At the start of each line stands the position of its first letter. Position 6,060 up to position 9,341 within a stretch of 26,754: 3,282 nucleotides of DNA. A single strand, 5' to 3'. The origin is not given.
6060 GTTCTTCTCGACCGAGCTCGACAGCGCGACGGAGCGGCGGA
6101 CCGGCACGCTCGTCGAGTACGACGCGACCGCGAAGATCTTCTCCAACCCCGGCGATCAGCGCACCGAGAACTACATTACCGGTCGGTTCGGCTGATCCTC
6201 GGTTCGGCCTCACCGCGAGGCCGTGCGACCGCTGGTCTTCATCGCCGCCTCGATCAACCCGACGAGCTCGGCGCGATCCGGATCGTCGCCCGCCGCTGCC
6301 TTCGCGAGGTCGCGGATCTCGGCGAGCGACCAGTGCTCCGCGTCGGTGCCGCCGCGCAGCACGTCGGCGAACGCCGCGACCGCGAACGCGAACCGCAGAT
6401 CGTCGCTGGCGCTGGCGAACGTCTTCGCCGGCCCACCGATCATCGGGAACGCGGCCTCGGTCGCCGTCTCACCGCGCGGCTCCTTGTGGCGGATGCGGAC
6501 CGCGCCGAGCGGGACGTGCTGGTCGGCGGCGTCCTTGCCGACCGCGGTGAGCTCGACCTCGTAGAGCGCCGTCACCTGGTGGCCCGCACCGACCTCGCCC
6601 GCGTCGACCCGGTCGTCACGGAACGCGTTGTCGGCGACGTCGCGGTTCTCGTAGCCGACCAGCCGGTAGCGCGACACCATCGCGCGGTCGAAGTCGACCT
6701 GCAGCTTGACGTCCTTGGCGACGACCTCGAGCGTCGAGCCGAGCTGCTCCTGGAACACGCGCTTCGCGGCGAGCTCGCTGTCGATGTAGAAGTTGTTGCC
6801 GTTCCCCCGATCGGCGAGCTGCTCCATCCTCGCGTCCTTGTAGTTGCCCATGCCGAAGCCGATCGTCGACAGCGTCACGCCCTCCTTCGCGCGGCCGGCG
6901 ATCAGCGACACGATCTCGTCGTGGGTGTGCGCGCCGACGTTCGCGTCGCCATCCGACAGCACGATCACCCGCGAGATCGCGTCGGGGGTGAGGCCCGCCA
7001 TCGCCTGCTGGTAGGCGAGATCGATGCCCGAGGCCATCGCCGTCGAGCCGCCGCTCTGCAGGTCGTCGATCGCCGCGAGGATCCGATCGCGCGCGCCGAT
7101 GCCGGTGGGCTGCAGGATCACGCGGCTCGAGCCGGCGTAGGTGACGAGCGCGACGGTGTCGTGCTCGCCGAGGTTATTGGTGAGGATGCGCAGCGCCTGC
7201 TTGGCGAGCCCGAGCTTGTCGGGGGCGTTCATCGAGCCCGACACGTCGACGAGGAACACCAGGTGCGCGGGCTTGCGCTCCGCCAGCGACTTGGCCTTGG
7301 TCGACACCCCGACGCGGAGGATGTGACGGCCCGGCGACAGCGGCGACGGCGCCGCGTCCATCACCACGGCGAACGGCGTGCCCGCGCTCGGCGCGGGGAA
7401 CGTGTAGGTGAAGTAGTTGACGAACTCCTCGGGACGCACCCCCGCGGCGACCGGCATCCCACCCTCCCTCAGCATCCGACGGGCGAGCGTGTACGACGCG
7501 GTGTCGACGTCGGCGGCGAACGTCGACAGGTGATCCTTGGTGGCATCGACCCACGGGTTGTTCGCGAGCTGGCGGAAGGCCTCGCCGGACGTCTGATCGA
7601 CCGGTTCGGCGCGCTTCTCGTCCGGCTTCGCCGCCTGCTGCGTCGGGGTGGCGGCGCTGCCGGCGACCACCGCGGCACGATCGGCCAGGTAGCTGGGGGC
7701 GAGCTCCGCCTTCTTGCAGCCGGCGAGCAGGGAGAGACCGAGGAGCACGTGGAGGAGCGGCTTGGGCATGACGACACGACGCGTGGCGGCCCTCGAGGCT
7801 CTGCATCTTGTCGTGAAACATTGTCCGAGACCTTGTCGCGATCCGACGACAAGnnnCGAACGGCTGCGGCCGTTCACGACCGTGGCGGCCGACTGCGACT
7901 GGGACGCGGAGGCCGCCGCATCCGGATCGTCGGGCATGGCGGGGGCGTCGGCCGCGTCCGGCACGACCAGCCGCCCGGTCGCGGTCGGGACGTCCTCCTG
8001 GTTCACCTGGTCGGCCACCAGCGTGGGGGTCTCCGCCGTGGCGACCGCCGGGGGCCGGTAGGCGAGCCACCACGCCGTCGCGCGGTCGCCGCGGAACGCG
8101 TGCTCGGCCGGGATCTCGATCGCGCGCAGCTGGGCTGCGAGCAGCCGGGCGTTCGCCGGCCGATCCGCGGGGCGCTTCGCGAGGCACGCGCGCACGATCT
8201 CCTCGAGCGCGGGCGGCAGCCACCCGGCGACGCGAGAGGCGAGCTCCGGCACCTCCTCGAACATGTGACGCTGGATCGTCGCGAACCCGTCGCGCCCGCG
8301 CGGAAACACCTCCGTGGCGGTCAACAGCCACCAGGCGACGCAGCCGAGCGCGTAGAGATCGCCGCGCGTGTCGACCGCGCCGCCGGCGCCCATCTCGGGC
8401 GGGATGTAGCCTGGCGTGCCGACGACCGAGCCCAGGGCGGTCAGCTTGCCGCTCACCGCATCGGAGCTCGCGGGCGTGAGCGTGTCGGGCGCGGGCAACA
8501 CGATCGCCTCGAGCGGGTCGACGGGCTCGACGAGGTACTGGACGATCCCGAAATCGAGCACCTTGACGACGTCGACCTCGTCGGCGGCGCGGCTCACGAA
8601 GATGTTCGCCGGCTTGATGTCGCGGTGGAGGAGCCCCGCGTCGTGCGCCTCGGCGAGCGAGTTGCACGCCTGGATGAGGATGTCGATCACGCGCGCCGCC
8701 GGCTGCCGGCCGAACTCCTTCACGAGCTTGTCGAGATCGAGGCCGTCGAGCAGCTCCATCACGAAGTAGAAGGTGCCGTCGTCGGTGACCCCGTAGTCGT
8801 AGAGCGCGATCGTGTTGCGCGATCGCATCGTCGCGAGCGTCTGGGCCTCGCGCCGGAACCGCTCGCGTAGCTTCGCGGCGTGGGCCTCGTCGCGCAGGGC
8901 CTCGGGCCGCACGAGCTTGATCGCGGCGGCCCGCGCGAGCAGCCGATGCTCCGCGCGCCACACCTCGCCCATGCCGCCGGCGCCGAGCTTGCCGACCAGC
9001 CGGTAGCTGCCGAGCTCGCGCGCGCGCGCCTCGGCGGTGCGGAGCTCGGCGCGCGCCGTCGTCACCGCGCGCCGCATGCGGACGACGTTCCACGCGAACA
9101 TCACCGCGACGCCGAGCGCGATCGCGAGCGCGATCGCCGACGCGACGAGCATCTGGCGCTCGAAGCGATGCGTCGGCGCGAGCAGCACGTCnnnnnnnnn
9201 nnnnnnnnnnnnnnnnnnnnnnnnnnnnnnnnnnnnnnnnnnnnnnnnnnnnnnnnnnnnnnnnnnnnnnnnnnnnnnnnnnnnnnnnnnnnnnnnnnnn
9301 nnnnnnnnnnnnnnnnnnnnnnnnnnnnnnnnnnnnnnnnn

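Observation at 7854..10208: Ser/Thr kinase built like a histidine-kinase receptor, with an extended activation loop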

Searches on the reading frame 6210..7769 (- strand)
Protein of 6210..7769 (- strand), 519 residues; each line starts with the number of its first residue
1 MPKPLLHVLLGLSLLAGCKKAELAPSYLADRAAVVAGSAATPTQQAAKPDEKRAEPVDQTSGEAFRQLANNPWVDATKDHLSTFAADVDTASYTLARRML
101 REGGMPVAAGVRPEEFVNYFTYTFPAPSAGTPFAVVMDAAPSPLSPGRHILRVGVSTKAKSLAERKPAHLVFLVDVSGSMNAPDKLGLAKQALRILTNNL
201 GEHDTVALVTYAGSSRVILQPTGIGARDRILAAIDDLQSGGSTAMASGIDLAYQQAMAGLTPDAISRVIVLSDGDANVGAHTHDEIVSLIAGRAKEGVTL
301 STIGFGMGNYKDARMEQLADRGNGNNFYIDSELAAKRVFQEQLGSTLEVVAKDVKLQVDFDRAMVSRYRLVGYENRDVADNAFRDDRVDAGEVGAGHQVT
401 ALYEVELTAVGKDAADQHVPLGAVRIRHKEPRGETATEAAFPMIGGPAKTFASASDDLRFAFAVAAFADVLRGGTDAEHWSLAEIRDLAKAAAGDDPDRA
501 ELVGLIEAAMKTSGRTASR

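Call 9: search_protein_families(library=pfam, proteins=[window:6210-7769:-], max_evalue=0.001)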
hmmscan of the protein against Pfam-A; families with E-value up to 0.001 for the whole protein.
window:6210-7769:- (519 aa): 6 families
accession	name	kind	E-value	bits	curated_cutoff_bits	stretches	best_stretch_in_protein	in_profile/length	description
PF12034.13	YfbK_C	-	5e-44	151.1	25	1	345-509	1-181/184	Uncharacterized protein YfbK, C-terminal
PF12450.13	vWF_A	-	1.4e-26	92.8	25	1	61-152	3-94/94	von Willebrand factor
PF00092.34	VWA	-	5.3e-20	72.8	23.8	1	170-334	2-166/174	von Willebrand factor type A domain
PF13519.12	VWA_2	-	1.1e-16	61.8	27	1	170-274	1-106/107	von Willebrand factor type A domain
PF13768.12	VWA_3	-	2.3e-10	41.2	27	1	169-325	2-152/155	von Willebrand factor type A domain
PF05762.20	VWA_CoxE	-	0.00024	21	26.4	0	163-275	52-161/222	VWA domain containing CoxE-like protein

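Call 76: search_solved_structures(query=window:6210-7769:-, max_evalue=0.001, show_alignments=0)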
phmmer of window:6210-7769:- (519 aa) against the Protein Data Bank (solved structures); distinct sequences matched with E-value up to 0.001: 3.
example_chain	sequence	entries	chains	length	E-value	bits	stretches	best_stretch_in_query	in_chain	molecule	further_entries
4cn8_A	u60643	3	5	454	9.3e-08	35.1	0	230-323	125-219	PROXIMAL THREAD MATRIX PROTEIN 1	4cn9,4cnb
2x31_A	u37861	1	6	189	6.9e-07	32.3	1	169-280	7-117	MAGNESIUM-CHELATASE 60 KDA SUBUNIT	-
9c4f_I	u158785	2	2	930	0.00065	22.5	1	166-336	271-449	Inter-alpha-trypsin inhibitor heavy chain H4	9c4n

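Call 77: search_protein_families(library=ncbifam, proteins=[window:6210-7769:-], max_evalue=0.001)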
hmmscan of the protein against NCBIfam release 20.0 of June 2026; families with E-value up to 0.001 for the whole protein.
window:6210-7769:- (519 aa): 7 families
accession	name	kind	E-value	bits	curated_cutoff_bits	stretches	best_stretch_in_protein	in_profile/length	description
TIGR02442.1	Cob-chelat-sub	hypoth_equivalog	1e-16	60.6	779.45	1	156-330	461-641/641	putative cobaltochelatase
NF010238.0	PRK13685.1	subfamily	3.3e-13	49.4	432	1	165-307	94-246/335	hypothetical protein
NF009943.0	PRK13406.1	equivalog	5.4e-11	41.7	571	1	161-280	395-513/585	magnesium chelatase subunit D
TIGR02031.1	BchD-ChlD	equivalog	1.2e-10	40.8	499.55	1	158-280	414-536/608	magnesium chelatase ATPase subunit D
TIGR03788.1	marine_srt_targ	equivalog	1.4e-09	37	551.65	1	160-359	264-458/629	marine proteobacterial sortase target protein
TIGR00868.1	hCaCC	subfamily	1.1e-07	30.1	900.85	1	170-332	307-463/863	calcium-activated chloride channel protein 1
TIGR03436.1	acidobact_VWFA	subfamily_domain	0.00012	21.6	81.25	1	155-282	54-199/324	VWA domain-containing protein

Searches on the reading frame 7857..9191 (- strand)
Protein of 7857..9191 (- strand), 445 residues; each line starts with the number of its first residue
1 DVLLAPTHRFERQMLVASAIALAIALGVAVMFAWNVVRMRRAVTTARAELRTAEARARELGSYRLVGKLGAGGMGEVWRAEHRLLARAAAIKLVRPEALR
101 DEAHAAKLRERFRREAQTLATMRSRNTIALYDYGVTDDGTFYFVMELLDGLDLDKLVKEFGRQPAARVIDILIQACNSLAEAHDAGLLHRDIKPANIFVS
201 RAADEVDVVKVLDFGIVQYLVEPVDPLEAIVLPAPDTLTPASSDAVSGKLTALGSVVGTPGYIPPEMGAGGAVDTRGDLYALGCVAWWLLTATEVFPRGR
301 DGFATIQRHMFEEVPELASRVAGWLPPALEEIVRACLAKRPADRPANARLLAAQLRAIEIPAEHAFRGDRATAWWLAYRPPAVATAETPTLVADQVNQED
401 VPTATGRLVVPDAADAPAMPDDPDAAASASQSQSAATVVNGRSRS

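Call 54: predict_structure(alignment_id=A4)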
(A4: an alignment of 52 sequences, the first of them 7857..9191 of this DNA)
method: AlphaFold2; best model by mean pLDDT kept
length: 445 residues; sequences in the alignment: 52
mean_pLDDT: 71.5   pTM: 0.62
mean pLDDT of the five models: 71.5, 69.4, 66.1, 65.3, 65.1
residues with pLDDT >= 90: 143; 70-90: 98; 50-70: 99; < 50: 105
segments of 3 or more residues with pLDDT < 50: 1-4, 76-87, 122-126, 222-224, 228-248, 386-421, 426-445
pLDDT, mean of each block of 10 residues (from residue 1): 54 86 95 92 79 60 54 49 48 67 74 64 49 61 64 90 96 93 82 89 76 63 49 43 48 71 91 91 98 94 93 97 97 98 97 98 90 81 49 39 35 39 47 35 35
secondary structure, 60 per line:
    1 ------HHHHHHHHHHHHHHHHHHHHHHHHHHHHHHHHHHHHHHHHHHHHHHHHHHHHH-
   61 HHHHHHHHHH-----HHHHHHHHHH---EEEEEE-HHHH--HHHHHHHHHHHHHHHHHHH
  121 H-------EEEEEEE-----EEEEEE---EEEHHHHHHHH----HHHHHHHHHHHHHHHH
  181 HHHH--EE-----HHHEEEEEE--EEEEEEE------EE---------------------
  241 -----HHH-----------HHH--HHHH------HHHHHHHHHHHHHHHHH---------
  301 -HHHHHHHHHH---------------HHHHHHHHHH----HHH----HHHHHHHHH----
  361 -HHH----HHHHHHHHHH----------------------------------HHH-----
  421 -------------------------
elements in order: H7-59 H61-70 H76-85 E89-94 H96-99 H102-121 E129-135 E141-146 E150-152 H153-160 H165-184 E197-202 E205-211 H265-268 H275-291 H302-311 H327-336 H348-356 H369-378

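Call 58: fold_search(model_id=the predicted structure, library=pdb)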
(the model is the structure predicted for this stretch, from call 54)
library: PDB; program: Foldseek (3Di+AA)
matches with E <= 10: 2000; with E <= 0.001: 2000
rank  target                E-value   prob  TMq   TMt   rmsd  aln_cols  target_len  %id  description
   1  5u94                  4.9e-17  1.00  0.45  0.73   3.6       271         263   31  Crystal structure of the Mycobacterium tuberculosis PASTA kinase PknB in complex with the potential theraputic kinase in (released 2017-12-20)
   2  6i2p_A                9.4e-17  1.00  0.41  0.66   6.5       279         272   31  Crystal structure of the Mycobacterium tuberculosis PknB kinase domain (L33E mutant) in complex with its substrate Gar (released 2019-05-22)
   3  3ori_A                5.7e-16  1.00  0.43  0.68   4.7       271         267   31  Mycobacterium tuberculosis PknB kinase domain L33D mutant (crystal form 1) (released 2010-12-15)
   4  6i2p_B                7.4e-16  1.00  0.41  0.66   6.8       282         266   30  Crystal structure of the Mycobacterium tuberculosis PknB kinase domain (L33E mutant) in complex with its substrate Gar (released 2019-05-22)
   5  6b2p                  8.3e-16  1.00  0.44  0.74   3.0       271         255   30  Dual Inhibition of the Essential Protein Kinases A and B in Mycobacterium tuberculosis (released 2018-02-14)
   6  3f69_A                8.7e-16  1.00  0.43  0.69   3.9       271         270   30  Crystal structure of the Mycobacterium tuberculosis PknB mutant kinase domain in complex with KT5720 (released 2008-12-02)
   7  3oro                  8.7e-16  1.00  0.43  0.67   5.0       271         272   32  Mycobacterium tuberculosis PknB kinase domain L33D mutant (crystal form 4) (released 2010-12-15)
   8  1o6y                  1.1e-15  1.00  0.44  0.73   3.2       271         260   31  Catalytic domain of PknB kinase from Mycobacterium tuberculosis (released 2003-01-30)
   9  3ork                  2.6e-15  1.00  0.40  0.63   5.1       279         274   30  Mycobacterium tuberculosis PknB kinase domain L33D mutant (crystal form 2) (released 2010-12-15)
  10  3orp                  5.3e-15  1.00  0.41  0.64   4.9       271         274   31  Mycobacterium tuberculosis PknB kinase domain L33D mutant (crystal form 5) (released 2010-12-15)
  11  3f69_B                5.6e-15  1.00  0.43  0.65   7.2       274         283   32  Crystal structure of the Mycobacterium tuberculosis PknB mutant kinase domain in complex with KT5720 (released 2008-12-02)
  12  3f61                  7.3e-15  1.00  0.39  0.62   5.2       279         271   29  Crystal Structure of M. tuberculosis PknB Leu33Asp/Val222Asp double mutant in complex with ADP (released 2008-12-02)
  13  2fum_A                7.7e-15  1.00  0.45  0.74   5.7       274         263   31  Catalytic domain of protein kinase PknB from Mycobacterium tuberculosis in complex with mitoxantrone (released 2006-08-01)
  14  3orm                  7.7e-15  1.00  0.43  0.68   5.5       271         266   31  Mycobacterium tuberculosis PknB kinase domain D76A mutant (released 2010-12-15)
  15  3orl                  7.7e-15  1.00  0.39  0.63   5.2       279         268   30  Mycobacterium tuberculosis PknB kinase domain L33D mutant (crystal form 3) (released 2010-12-15)
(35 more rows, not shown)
